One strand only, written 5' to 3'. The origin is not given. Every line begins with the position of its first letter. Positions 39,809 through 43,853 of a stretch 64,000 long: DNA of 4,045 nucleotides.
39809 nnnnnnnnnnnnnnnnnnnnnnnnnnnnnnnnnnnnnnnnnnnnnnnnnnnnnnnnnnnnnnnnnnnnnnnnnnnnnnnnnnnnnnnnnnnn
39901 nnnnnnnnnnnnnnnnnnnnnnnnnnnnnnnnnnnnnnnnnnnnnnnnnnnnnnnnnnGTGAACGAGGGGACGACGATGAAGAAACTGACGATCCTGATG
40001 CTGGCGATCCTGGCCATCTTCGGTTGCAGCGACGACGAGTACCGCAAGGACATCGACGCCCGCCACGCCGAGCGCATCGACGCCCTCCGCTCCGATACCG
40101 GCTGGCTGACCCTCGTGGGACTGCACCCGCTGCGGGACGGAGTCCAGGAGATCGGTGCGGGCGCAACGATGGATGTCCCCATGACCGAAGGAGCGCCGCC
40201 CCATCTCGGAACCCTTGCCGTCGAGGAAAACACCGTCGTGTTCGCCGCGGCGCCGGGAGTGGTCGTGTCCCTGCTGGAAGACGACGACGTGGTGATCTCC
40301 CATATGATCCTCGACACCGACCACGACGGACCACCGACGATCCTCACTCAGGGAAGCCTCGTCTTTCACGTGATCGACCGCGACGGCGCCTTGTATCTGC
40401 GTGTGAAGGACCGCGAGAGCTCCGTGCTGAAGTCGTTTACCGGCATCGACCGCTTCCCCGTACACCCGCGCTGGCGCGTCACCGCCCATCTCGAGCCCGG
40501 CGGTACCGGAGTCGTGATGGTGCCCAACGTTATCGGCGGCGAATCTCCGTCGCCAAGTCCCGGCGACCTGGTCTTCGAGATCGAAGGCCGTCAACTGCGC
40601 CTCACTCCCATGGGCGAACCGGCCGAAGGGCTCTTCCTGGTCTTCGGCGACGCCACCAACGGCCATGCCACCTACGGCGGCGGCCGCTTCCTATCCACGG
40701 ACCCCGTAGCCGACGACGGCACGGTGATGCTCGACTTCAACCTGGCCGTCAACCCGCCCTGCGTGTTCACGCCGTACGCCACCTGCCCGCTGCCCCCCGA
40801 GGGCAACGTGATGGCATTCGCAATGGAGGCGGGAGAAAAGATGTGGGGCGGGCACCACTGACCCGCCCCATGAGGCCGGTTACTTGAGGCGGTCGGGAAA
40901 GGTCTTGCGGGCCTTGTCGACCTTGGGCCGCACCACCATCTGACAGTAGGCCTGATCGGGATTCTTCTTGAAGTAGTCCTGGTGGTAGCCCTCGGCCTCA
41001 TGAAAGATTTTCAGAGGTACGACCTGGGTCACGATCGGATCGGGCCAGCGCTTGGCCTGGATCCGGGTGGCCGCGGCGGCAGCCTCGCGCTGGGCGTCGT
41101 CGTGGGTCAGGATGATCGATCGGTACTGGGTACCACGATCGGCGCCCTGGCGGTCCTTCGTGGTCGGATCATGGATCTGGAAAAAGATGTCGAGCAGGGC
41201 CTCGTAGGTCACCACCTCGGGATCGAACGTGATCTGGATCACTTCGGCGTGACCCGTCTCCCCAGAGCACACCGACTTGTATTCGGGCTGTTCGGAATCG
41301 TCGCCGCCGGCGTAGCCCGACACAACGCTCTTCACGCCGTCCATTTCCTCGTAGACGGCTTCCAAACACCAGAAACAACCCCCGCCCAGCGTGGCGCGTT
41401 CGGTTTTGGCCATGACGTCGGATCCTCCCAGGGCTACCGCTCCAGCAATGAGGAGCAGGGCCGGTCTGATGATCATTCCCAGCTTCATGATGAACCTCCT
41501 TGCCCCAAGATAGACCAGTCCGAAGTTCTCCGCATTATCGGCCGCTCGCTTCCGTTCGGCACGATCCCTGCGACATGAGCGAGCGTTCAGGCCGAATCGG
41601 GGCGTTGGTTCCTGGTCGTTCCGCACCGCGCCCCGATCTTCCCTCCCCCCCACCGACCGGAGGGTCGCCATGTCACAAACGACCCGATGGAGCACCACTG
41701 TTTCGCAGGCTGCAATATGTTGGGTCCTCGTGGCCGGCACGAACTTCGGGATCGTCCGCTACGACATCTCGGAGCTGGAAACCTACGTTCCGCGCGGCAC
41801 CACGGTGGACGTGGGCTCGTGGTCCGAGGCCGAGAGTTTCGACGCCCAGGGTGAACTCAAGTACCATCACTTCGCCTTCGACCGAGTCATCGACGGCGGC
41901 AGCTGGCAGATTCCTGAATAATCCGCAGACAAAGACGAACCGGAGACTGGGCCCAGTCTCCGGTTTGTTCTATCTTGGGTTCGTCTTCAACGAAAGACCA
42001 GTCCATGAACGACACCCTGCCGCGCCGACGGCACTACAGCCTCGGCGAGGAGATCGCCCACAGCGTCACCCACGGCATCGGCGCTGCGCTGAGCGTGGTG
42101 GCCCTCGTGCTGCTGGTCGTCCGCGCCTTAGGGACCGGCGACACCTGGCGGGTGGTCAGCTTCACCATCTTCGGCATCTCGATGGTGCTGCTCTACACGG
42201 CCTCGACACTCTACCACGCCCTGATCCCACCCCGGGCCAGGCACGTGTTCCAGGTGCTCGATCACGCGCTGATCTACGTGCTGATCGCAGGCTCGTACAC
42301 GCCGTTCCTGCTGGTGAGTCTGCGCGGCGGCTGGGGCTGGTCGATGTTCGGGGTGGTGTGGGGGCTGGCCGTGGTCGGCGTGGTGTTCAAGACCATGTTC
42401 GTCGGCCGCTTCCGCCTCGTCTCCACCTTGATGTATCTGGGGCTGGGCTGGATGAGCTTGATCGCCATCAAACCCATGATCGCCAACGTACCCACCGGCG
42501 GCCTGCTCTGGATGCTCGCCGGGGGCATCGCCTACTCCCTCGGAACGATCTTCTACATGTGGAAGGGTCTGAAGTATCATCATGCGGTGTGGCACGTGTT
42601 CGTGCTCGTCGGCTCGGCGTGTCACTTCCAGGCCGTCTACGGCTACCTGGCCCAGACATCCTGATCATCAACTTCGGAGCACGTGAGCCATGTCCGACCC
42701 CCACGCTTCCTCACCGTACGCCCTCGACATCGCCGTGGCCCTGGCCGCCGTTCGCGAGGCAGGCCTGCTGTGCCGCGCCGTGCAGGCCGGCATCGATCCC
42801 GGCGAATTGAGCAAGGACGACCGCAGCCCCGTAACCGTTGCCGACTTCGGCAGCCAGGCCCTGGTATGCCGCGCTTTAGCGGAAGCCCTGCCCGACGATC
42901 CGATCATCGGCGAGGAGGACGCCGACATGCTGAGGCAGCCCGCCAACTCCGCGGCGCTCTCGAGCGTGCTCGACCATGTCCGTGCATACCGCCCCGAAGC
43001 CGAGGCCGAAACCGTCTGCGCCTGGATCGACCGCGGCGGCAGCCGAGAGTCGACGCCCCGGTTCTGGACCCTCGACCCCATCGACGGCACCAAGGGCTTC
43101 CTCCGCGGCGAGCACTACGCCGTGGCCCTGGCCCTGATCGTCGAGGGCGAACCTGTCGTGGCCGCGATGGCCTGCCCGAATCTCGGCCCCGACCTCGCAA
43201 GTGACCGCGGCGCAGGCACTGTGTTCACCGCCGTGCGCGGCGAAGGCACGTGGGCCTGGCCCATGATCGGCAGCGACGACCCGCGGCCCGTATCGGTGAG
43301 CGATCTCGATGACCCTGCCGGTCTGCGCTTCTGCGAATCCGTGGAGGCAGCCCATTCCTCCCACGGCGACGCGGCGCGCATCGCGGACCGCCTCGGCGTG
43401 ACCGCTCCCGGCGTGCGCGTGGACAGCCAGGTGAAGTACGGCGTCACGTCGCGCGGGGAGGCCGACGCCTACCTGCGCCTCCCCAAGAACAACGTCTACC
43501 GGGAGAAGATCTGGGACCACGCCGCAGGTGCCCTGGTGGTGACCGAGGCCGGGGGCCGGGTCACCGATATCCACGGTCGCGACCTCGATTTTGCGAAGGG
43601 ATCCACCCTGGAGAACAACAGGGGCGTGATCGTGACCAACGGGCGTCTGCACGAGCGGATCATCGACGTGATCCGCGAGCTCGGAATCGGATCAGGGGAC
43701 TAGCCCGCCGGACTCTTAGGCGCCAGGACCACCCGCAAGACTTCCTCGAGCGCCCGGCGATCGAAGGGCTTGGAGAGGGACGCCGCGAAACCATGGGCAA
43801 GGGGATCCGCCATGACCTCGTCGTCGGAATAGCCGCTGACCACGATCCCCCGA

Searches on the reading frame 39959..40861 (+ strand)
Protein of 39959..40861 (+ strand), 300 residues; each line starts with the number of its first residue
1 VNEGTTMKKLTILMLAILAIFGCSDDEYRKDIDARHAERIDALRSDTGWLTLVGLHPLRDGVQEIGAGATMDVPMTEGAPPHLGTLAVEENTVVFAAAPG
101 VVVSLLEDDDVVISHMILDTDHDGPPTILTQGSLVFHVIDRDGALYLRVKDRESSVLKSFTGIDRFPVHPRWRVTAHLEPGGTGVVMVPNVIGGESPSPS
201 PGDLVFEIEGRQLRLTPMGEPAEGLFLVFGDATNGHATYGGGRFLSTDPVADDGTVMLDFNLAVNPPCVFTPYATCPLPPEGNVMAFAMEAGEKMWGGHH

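Call 12: search_protein_families(library=pfam, proteins=[window:39959-40861:+], max_evalue=0.001)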
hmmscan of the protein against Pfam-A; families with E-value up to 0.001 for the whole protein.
window:39959-40861:+ (300 aa): 1 family
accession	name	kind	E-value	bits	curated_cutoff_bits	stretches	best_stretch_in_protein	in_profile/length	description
PF07920.16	DUF1684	-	2.6e-40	138.4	25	1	158-294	1-139/139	Protein of unknown function (DUF1684)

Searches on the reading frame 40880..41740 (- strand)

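Call 12: search_protein_families(library=pfam, proteins=[window:40880-41740:-], max_evalue=0.001)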
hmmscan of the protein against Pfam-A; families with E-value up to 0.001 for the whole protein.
window:40880-41740:- (286 aa): 1 family
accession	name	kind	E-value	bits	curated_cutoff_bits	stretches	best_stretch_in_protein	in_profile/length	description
PF01625.27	PMSR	-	1.8e-61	207.3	23.7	1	116-267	2-153/153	Peptide methionine sulfoxide reductase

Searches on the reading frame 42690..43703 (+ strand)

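Call 12: search_protein_families(library=pfam, proteins=[window:42690-43703:+], max_evalue=0.001)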
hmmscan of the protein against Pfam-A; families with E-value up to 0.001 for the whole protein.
window:42690-43703:+ (337 aa): 1 family
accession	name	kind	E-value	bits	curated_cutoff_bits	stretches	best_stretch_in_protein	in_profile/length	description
PF00459.30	Inositol_P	-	5.8e-48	164.2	27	1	15-330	7-268/271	Inositol monophosphatase family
